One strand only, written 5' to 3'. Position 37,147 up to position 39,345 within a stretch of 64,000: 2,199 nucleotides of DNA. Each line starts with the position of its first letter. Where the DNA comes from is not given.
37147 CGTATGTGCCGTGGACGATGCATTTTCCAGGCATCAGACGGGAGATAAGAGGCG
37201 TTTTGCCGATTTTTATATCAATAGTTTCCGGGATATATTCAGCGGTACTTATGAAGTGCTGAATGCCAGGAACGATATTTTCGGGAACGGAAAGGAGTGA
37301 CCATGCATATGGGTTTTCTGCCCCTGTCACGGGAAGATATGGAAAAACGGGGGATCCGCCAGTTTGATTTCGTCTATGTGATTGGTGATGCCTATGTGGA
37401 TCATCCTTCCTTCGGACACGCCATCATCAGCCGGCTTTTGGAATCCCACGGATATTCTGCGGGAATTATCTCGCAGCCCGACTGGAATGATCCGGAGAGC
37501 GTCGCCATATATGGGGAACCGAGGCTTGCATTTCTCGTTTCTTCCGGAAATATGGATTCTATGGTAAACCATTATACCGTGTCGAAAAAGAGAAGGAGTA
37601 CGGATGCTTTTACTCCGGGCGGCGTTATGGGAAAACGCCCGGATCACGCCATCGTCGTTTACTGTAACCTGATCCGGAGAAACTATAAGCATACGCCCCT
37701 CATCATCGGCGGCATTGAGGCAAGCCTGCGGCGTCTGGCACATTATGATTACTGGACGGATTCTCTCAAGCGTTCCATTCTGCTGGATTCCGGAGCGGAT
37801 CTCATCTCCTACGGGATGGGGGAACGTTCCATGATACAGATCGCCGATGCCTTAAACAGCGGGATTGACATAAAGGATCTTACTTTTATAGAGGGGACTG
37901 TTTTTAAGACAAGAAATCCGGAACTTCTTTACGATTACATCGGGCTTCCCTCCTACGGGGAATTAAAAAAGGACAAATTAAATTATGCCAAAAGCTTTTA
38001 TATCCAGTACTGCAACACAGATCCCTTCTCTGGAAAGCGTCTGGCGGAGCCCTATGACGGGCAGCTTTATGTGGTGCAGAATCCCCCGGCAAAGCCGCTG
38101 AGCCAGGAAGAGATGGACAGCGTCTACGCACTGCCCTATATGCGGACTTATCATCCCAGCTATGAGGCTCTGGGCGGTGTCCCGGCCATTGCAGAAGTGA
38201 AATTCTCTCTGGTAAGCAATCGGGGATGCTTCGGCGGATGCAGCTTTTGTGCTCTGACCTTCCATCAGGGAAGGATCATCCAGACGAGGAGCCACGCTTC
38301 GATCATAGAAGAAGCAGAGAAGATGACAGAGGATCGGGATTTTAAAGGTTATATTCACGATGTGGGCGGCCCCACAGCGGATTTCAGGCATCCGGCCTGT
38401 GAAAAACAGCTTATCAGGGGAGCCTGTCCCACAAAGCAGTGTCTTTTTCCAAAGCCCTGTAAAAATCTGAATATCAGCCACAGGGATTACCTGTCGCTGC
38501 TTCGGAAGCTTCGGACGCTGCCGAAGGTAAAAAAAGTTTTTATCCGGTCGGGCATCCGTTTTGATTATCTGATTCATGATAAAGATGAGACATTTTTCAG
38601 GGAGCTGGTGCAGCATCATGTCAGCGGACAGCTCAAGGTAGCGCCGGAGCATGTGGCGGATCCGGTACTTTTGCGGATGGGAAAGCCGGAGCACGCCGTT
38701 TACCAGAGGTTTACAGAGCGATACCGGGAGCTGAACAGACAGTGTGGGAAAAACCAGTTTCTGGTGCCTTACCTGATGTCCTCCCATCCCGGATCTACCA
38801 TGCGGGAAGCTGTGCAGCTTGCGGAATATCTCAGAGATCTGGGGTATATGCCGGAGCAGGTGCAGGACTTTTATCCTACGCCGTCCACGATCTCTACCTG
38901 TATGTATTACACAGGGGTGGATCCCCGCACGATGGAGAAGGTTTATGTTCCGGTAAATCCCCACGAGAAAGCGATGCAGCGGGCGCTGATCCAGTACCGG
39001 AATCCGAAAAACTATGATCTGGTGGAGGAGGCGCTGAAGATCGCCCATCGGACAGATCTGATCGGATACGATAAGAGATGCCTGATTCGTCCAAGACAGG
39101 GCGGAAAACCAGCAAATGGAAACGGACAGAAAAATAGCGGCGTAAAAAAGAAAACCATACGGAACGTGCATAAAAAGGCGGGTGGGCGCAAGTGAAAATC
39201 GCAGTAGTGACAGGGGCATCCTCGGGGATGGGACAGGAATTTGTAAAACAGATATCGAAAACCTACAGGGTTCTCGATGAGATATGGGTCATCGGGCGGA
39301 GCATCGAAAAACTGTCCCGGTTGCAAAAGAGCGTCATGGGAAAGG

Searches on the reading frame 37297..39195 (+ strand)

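Call 91: search_protein_families(library=pfam, proteins=[window:37297-39195:+], max_evalue=0.00001)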
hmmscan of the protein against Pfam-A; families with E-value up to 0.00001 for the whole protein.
window:37297-39195:+ (632 aa): 2 families
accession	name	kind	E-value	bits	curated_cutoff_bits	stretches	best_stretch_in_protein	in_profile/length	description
PF08497.15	Radical_SAM_N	-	6.4e-133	443.1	25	1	7-304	1-301/301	Radical SAM N-terminal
PF11842.13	DUF3362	-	4.9e-31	108.4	27.6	1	520-621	1-106/151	Domain of unknown function (DUF3362)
